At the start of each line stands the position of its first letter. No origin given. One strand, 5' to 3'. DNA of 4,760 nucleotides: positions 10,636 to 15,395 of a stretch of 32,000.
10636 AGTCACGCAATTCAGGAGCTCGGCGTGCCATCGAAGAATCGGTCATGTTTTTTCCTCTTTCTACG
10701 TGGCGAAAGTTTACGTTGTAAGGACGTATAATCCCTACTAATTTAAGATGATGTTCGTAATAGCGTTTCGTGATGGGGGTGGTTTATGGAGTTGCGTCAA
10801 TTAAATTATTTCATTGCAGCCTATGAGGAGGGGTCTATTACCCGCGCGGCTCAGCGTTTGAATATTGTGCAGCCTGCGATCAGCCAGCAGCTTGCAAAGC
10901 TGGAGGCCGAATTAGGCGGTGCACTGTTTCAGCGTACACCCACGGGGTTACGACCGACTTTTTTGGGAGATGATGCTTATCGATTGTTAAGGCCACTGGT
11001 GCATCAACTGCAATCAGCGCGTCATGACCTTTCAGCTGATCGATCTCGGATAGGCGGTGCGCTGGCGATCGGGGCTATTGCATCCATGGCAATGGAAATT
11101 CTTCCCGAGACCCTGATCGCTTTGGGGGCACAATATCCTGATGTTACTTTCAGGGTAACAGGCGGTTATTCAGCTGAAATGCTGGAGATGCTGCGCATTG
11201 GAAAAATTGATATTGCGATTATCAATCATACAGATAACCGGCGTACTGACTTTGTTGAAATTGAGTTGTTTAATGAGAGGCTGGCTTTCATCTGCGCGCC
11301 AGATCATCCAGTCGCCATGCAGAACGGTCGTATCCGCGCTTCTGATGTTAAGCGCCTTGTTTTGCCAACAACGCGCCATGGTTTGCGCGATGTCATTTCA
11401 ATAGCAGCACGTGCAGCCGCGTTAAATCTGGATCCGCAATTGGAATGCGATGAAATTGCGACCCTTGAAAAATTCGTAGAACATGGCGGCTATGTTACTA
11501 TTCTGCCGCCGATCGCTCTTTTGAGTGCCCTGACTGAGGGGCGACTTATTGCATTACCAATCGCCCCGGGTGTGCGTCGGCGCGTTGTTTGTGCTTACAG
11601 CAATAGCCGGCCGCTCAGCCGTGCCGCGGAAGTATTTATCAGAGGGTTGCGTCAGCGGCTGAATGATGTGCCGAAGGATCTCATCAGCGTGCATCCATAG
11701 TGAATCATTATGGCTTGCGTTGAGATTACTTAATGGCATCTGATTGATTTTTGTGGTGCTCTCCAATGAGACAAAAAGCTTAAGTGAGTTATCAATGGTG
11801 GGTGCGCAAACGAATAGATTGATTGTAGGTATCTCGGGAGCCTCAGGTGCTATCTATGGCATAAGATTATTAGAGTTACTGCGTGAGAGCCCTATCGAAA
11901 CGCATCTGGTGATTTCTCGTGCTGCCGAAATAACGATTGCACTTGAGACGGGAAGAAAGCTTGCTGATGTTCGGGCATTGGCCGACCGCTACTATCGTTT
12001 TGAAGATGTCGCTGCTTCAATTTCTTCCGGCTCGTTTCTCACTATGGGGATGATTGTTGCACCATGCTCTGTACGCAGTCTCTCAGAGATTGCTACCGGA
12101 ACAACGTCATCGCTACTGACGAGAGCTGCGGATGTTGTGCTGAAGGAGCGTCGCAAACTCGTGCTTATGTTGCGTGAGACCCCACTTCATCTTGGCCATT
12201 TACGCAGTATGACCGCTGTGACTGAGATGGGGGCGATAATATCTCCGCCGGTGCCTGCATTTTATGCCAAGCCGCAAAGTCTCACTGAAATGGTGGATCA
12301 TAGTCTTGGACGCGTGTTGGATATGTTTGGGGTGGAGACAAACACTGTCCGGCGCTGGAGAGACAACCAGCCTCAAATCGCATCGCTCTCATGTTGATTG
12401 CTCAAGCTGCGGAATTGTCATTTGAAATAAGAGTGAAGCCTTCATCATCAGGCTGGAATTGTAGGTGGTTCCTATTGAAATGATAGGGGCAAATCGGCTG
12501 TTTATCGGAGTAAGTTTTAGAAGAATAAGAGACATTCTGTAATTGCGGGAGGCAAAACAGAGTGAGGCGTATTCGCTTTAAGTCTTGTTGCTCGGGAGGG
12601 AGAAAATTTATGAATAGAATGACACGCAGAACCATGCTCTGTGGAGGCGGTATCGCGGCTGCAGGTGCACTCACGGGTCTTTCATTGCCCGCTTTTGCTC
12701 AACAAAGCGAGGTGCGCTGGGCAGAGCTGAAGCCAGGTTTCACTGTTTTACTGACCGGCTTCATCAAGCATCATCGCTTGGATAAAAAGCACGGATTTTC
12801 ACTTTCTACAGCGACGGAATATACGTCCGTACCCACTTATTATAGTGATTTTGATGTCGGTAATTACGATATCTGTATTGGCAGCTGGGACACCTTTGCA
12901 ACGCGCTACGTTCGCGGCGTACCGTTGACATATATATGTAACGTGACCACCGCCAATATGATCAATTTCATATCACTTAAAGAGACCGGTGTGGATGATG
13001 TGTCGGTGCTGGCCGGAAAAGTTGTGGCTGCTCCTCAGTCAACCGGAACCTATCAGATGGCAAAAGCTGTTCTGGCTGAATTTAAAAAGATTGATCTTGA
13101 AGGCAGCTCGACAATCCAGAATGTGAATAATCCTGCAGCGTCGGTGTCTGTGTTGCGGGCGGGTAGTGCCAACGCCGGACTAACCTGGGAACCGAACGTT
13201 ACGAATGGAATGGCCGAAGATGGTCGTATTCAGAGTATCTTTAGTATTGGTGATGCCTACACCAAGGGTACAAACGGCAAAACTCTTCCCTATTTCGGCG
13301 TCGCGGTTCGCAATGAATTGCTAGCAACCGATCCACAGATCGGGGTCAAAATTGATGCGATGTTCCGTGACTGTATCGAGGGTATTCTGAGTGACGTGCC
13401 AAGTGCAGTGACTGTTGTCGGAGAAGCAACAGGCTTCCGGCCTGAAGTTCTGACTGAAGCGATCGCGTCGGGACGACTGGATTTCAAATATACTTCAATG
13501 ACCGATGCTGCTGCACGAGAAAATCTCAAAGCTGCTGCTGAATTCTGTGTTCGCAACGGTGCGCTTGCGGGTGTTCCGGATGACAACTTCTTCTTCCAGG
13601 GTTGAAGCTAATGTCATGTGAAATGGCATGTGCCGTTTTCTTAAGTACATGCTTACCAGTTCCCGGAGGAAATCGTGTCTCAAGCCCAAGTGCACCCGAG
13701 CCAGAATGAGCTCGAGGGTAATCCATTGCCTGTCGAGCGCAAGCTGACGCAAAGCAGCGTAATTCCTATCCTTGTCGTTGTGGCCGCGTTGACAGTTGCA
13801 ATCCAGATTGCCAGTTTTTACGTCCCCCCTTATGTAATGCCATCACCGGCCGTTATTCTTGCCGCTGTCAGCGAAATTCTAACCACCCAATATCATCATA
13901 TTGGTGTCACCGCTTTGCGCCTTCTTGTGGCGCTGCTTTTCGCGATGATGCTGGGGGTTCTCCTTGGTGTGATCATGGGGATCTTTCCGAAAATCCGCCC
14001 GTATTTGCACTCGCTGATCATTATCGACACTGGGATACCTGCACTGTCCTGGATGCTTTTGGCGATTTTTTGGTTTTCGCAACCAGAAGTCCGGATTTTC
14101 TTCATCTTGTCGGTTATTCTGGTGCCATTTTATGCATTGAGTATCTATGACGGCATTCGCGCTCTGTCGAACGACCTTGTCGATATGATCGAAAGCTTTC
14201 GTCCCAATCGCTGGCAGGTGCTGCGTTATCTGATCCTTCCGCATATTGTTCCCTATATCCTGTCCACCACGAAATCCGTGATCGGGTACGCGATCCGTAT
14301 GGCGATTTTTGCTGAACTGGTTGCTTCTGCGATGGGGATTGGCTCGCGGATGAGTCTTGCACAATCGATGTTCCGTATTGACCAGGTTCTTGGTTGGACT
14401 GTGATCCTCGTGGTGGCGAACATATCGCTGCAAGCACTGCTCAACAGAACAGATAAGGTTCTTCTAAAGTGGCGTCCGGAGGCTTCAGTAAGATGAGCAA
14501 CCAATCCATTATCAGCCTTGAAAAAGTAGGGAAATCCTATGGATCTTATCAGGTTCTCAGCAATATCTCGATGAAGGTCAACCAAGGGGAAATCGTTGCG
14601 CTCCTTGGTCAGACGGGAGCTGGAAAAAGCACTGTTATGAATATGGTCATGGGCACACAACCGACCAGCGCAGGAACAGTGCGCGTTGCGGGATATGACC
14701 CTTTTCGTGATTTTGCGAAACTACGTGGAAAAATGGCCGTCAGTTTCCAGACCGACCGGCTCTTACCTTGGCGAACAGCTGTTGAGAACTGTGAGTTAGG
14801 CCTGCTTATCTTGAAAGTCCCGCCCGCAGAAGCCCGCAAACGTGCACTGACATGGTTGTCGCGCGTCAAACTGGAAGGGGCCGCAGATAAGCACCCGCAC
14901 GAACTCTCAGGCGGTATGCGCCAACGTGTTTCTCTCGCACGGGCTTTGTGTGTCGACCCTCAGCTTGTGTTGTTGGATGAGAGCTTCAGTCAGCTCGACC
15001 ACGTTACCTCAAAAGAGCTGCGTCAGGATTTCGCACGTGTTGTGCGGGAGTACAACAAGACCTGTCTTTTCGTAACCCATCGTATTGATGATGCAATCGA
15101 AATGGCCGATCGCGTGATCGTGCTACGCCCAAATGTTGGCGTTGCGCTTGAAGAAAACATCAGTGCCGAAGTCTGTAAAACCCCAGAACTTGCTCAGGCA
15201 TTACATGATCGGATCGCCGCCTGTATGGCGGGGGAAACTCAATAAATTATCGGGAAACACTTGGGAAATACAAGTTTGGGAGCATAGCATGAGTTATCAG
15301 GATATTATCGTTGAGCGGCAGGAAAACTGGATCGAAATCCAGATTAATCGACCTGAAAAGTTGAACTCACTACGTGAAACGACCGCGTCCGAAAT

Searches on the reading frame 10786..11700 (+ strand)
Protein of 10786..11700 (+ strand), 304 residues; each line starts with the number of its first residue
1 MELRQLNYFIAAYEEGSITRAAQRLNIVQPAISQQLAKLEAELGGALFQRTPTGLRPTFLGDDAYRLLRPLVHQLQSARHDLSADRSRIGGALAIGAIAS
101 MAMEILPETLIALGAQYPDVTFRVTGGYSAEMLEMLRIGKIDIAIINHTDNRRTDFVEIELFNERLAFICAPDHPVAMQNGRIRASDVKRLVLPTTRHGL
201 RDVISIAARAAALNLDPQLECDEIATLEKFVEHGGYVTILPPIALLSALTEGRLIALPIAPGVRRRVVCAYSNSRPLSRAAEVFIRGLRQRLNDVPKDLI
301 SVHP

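Call 4: search_protein_families(library=pfam, proteins=[window:10786-11700:+])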
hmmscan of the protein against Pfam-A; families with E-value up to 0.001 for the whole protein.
window:10786-11700:+ (304 aa): 2 families
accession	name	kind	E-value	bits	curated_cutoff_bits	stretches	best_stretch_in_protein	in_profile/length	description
PF03466.25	LysR_substrate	-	2.4e-39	135.3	28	1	90-292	5-208/209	LysR substrate binding domain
PF00126.33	HTH_1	-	2.9e-22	78.8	26.6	1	3-61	1-59/60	Bacterial regulatory helix-turn-helix protein, lysR family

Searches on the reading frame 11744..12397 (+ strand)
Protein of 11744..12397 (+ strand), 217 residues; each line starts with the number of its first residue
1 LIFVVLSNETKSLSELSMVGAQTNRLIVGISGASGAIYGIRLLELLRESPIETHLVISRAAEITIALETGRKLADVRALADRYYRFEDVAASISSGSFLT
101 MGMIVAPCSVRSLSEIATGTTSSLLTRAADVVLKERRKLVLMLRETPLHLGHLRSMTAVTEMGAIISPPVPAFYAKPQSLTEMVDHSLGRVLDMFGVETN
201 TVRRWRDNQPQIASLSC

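Call 4: search_protein_families(library=pfam, proteins=[window:11744-12397:+])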
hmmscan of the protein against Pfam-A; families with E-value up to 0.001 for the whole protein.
window:11744-12397:+ (217 aa): 1 family
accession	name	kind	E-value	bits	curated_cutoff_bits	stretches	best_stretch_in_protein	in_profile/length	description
PF02441.25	Flavoprotein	-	1.2e-39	136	22.7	1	25-193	2-160/162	Flavoprotein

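Call 17: search_protein_families(library=ncbifam, proteins=[window:11744-12397:+], max_evalue=1e-20)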
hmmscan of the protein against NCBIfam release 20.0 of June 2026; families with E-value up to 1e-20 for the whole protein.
window:11744-12397:+ (217 aa): 4 families
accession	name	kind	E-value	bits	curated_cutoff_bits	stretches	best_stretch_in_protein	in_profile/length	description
NF004685.0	PRK06029.1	subfamily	9e-78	260.7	188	1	24-206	2-185/187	UbiX family flavin prenyltransferase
NF041206.1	VdcB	exception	1.6e-73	246.3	290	1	25-206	1-183/184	non-oxidative hydroxyarylic acid decarboxylases subunit B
TIGR00421.1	ubiX_pad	subfamily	2.7e-73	245.6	108.9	1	25-205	1-181/181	UbiX family flavin prenyltransferase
NF041218.1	BagM_FevK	exception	1.2e-64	217.7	420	1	25-207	2-185/215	bagremycin/ferroverdin biosynthesis UbiX family decarboxylase BagM/FevK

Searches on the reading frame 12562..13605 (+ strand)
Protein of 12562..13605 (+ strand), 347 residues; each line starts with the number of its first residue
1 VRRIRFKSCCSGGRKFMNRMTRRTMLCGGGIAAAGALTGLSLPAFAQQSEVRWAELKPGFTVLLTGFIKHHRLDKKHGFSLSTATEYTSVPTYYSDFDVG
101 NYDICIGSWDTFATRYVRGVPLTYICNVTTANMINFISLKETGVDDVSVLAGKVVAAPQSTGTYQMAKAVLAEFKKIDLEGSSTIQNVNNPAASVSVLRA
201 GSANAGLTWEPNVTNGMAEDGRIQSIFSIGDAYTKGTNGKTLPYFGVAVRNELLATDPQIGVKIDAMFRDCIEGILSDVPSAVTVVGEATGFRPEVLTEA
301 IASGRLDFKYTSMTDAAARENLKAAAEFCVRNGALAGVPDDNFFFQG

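Call 5: search_protein_families(library=pfam, proteins=[window:12562-13605:+])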
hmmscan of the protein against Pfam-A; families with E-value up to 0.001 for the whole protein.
window:12562-13605:+ (347 aa): 1 family
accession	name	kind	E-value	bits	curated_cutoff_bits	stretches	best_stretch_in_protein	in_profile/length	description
PF09084.16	NMT1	-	5.2e-07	30.2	20.5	1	100-228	41-167/216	NMT1/THI5 like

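Call 17: search_protein_families(library=ncbifam, proteins=[window:12562-13605:+], max_evalue=1e-20)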
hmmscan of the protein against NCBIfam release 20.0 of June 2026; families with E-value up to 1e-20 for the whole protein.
window:12562-13605:+ (347 aa): 0 families

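Call 40: search_solved_structures(query=window:12562-13605:+, max_evalue=0.01)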
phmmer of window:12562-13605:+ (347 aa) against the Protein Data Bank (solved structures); distinct sequences matched with E-value up to 0.01: 0.

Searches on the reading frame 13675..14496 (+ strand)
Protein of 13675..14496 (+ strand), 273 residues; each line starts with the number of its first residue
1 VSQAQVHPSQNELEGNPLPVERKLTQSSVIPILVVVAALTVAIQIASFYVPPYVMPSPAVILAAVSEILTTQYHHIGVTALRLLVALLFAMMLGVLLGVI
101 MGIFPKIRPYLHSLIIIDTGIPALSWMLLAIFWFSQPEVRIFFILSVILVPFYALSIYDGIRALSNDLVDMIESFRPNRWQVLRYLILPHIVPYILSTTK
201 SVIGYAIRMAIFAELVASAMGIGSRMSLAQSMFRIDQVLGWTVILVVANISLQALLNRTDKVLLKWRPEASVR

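Call 5: search_protein_families(library=pfam, proteins=[window:13675-14496:+])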
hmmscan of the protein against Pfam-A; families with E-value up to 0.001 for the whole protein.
window:13675-14496:+ (273 aa): 1 family
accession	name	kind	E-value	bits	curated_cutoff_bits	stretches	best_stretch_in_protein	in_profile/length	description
PF00528.27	BPD_transp_1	-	1.4e-18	67.7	26.4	1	94-258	1-177/184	Binding-protein-dependent transport system inner membrane component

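Call 17: search_protein_families(library=ncbifam, proteins=[window:13675-14496:+], max_evalue=1e-20)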
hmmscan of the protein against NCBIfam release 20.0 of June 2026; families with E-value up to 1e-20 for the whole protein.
window:13675-14496:+ (273 aa): 2 families
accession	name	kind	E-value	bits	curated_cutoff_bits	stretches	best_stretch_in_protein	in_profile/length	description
NF040733.1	ABC_perm_U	equivalog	2.5e-25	89.4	295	1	28-267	8-249/251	ABC transporter permease subunit SaoP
NF007545.0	PRK10160.1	equivalog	2.8e-23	82.7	342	1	18-266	18-270/275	taurine ABC transporter permease TauC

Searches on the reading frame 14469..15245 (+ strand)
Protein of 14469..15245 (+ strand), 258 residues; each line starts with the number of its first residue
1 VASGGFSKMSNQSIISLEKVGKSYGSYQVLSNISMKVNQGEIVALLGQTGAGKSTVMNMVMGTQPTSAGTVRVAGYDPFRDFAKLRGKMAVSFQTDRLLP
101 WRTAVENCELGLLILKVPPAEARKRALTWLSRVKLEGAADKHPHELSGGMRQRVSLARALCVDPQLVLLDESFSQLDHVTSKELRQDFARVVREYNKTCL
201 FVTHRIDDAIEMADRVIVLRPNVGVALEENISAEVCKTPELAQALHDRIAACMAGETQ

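Call 5: search_protein_families(library=pfam, proteins=[window:14469-15245:+])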
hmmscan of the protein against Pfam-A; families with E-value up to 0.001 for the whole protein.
window:14469-15245:+ (258 aa): 4 families
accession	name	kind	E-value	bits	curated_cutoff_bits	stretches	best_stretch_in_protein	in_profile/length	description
PF00005.33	ABC_tran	-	2.2e-33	116.2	25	1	30-173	1-136/137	ABC transporter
PF12846.13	AAA_10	-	0.00011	21.8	27.5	0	166-213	243-290/362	AAA-like domain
PF03193.22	RsgA_GTPase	-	0.00019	21.8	30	1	29-72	96-138/174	RsgA GTPase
PF13401.12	AAA_22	-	0.00096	19.9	27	0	40-93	5-58/130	AAA domain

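Call 17: search_protein_families(library=ncbifam, proteins=[window:14469-15245:+], max_evalue=1e-20)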
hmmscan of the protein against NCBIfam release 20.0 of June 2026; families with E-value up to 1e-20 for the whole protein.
window:14469-15245:+ (258 aa): 115 families (the best 25 are shown)
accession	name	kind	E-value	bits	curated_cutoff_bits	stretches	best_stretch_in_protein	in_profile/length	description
NF006987.0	PRK09452.1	equivalog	1.6e-50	171.9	482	1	8-221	11-223/378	spermidine/putrescine ABC transporter ATP-binding protein PotA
TIGR01186.1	proV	subfamily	1.2e-49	169.4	326.6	1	24-220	3-204/363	betaine/proline/choline family ABC transporter ATP-binding protein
TIGR00968.1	3a0106s01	subfamily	7.3e-49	166.4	342.75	1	15-220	1-205/237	sulfate ABC transporter ATP-binding protein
TIGR03265.1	PhnT2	equivalog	2.1e-47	162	457.7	1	13-220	3-209/353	putative 2-aminoethylphosphonate ABC transporter ATP-binding protein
NF008421.0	PRK11248.1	equivalog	1.8e-46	158.7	357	1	15-228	2-211/255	taurine ABC transporter ATP-binding subunit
NF008105.0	PRK10851.1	equivalog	1.4e-45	155.6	502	1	15-220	3-211/362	sulfate/thiosulfate ABC transporter ATP-binding protein CysA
TIGR01184.1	ntrCD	subfamily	5.4e-45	153.8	291.8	1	30-220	1-189/230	nitrate ABC transporter ATP-binding protein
NF008420.0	PRK11247.1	equivalog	1.8e-44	151.9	395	1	10-229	8-218/257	aliphatic sulfonates ABC transporter ATP-binding protein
TIGR03415.1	ABC_choXWV_ATP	equivalog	2.7e-43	148.4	483.75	1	22-239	32-256/382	choline ABC transporter ATP-binding protein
TIGR01188.1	drrA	subfamily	1.5e-42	146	312.45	1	22-221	1-199/302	daunorubicin resistance ABC transporter, ATP-binding protein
NF043075.1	MMSYN1_0197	equivalog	1.7e-42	145.6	550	1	14-220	2-207/341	spermidine/putrescine ABC transporter ATP-binding protein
TIGR03258.1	PhnT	equivalog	1.2e-41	143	499.15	1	13-223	7-217/359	2-aminoethylphosphonate ABC transport system ATP-binding subunit PhnT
NF008653.0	PRK11650.1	subfamily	3.6e-41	141.4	432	1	14-220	3-209/357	sn-glycerol-3-phosphate ABC transporter ATP-binding protein UgpC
NF008513.0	PRK11432.1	equivalog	6.6e-41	140.4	496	1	9-239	1-228/351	ferric ABC transporter ATP-binding protein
NF040729.1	ABC_ATP_SaoA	equivalog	4.4e-40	137.7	360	1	26-229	17-216/248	ABC transporter ATP-binding protein SaoA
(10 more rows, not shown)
